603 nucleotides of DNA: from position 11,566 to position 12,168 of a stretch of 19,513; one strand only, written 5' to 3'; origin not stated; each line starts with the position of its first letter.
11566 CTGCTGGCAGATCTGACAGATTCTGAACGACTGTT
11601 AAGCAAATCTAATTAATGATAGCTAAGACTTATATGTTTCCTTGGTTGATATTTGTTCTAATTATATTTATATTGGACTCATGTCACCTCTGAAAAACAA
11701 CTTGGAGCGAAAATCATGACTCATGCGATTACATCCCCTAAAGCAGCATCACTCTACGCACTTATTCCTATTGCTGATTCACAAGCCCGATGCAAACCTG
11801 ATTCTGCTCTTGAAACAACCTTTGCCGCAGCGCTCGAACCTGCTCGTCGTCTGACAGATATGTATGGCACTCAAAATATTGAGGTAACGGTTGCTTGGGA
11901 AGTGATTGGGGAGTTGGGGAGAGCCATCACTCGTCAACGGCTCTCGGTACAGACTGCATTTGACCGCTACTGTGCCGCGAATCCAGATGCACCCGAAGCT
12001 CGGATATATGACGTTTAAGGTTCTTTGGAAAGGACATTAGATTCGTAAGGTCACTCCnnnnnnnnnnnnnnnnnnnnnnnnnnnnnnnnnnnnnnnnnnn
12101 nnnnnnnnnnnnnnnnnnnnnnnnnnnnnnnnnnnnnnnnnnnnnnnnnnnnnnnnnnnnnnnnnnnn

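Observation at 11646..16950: flv4-sll0218-flv2 photoprotection operon extended upstream by CP12-like and DUF2993 genes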

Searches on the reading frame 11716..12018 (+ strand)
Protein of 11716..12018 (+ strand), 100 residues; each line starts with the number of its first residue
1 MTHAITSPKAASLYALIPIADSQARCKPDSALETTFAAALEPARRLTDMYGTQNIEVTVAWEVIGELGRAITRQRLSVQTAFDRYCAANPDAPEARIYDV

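Call 3: search_protein_families(library=pfam, proteins=[window:11716-12018:+], max_evalue=0.01)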
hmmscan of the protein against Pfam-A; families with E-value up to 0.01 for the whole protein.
window:11716-12018:+ (100 aa): 1 family
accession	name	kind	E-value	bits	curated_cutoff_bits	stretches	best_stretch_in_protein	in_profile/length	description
PF02672.20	CP12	-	5.2e-15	56.4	22.7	1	32-99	1-70/70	CP12 domain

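Call 8: find_homologous_proteins(query=window:11716-12015:+, max_evalue=0.001)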
Query window:11716-12015:+ (100 aa): 2 proteins with E <= 0.001 among 2 candidates.
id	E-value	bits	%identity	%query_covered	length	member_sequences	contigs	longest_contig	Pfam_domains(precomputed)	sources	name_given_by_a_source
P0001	1.5e-58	212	100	100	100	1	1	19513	PF02672.21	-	-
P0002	7.2e-27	111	62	97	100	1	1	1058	PF02672.21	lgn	-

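Call 15: find_encoding_contigs(protein=P0002, flank=10000)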
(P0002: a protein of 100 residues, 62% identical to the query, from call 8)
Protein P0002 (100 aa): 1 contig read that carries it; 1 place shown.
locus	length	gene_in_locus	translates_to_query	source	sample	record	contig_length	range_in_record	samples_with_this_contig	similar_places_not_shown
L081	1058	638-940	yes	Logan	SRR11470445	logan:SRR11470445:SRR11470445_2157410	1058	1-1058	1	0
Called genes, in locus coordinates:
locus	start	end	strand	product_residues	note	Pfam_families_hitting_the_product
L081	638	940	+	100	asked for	PF02672:CP12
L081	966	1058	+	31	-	?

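Call 44: find_related_loci(query=A6, collection=metagenome_contigs, flank=10000)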
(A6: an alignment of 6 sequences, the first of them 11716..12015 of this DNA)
Query A6 (100 aa) in metagenome_contigs; peptide patterns used: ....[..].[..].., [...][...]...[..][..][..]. (x = any residue, [..] = any of these).
600 stretches matched a pattern (row limit reached: there are more); 17 encode a relative of the query (tblastn E <= 1e-3); 17 distinct loci.
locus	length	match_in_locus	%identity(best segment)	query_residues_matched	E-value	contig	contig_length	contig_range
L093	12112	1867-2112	60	18-99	8e-28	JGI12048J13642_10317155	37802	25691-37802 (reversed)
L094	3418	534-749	54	29-100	5e-22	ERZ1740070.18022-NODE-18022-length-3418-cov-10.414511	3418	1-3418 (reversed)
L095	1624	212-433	54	28-100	2e-21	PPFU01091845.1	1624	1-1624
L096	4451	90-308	55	29-100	3e-21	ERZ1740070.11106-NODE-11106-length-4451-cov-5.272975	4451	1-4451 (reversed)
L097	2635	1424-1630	54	32-100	3e-21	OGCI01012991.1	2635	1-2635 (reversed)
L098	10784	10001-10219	55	29-100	5e-21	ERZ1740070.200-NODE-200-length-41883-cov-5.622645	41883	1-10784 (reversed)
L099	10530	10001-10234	50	23-99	8e-20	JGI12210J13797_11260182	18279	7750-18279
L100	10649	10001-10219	52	29-100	8e-20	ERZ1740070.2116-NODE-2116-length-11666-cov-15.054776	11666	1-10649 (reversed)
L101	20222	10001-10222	53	31-100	7e-18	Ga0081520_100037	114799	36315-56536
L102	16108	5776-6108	40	7-100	6e-18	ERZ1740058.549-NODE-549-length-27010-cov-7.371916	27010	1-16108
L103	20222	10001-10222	53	31-100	7e-18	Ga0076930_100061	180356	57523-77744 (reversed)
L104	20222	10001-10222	49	29-99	5e-17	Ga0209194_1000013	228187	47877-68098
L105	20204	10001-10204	56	32-99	2e-20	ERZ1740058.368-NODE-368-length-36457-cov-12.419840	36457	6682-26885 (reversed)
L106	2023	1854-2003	53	17-67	5e-12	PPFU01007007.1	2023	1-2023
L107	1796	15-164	40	51-99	2e-9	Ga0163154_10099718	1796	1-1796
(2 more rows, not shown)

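Call 46: search_protein_representatives(protein=window:11716-12015:+)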
Query: 100 residues. Proteins with E-value up to 0.001 (for the whole library): 63; up to 1e-10: 11; up to 1e-30: 0. The best 63 are listed.
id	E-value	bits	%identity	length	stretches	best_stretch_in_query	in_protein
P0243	4.1e-17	78.2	49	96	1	1-99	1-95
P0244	3.9e-16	75.1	57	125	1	29-100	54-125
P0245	2.3e-14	69.4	52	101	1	16-99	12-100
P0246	3.1e-14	69.0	53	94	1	22-98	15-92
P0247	2.9e-13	65.9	49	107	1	16-100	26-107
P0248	9.5e-13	64.2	53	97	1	22-100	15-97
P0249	1.0e-12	64.1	45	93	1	26-100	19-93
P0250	1.1e-12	64.1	48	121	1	30-100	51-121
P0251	4.2e-12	62.2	53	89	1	27-100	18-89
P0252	2.0e-11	60.0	49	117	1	6-99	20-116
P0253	9.0e-11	57.9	45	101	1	26-100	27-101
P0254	1.3e-10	57.4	50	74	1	41-100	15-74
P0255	1.4e-10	57.3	54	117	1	22-100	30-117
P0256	2.1e-10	56.7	43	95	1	18-100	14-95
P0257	5.1e-10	55.5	48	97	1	26-100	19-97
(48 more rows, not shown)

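Call 50: search_solved_structures(query=window:11716-12015:+, max_evalue=1, show_alignments=3)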
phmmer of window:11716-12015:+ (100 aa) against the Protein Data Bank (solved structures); distinct sequences matched with E-value up to 1: 7.
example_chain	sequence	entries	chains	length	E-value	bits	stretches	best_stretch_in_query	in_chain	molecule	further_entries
6gfo_E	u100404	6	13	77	3.2e-08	36.9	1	31-99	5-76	CP12 polypeptide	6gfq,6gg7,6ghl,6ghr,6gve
5nmu_A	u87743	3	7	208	5.8e-08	36.1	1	32-99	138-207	CBS-CP12 | Similar to tr|Q8YYT1|Q8YYT1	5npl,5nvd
3zdf_C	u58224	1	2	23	0.0021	21.5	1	79-99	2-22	CP12 POLYPEPTIDE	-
3b1j_C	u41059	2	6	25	0.1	16.1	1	79-99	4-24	CP12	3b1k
6kez_M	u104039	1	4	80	0.15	15.6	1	55-99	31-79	Calvin cycle protein CP12-2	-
3qv1_G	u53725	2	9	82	0.16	15.5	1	55-99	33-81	CP12 protein | Photosyntetic glyceraldehyde-3-phosphate dehydrogenase (a4 isoform)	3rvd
2lj9_A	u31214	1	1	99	0.21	15.1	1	54-99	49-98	CP12 domain-containing protein 2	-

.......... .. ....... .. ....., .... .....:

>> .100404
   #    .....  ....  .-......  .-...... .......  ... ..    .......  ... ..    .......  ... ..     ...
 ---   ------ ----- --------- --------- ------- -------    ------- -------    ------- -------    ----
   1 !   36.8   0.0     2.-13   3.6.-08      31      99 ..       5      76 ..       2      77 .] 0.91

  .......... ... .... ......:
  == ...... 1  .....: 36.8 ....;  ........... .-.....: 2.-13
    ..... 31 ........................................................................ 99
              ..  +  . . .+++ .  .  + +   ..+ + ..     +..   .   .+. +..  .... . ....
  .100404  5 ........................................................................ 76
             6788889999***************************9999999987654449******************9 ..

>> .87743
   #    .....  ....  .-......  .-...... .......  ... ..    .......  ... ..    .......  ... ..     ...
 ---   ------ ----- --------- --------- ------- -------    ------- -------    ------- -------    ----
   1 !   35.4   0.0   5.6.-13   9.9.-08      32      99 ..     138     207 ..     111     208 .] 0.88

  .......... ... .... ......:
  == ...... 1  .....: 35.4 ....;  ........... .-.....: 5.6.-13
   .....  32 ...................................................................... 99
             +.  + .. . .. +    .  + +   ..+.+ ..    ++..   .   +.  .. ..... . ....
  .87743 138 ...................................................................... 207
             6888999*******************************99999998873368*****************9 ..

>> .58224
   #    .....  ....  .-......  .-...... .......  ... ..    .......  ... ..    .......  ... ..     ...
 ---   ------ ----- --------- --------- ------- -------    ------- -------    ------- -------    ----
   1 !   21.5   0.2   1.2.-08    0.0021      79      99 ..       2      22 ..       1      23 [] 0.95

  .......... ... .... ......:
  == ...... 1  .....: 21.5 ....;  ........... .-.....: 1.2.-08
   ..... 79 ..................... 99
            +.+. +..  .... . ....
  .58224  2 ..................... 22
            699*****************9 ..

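Call 78: search_protein_families(library=pfam, proteins=[L104:11182-12954:-], max_evalue=0.00001)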
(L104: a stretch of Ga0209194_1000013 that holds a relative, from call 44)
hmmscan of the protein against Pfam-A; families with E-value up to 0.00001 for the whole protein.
L104:11182-12954:- (590 aa): 2 families
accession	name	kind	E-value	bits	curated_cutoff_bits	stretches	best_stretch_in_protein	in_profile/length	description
PF00916.26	Sulfate_transp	-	7.9e-100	334.7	23.2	1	30-393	1-377/380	Sulfate permease family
PF01740.26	STAS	-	3e-11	43.5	22.6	1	455-543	4-97/106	STAS domain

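Call 79: search_protein_families(library=ncbifam, proteins=[window:11716-12015:+], max_evalue=0.00001)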
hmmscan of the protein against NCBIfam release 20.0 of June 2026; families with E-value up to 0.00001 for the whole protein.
window:11716-12015:+ (100 aa): 0 families
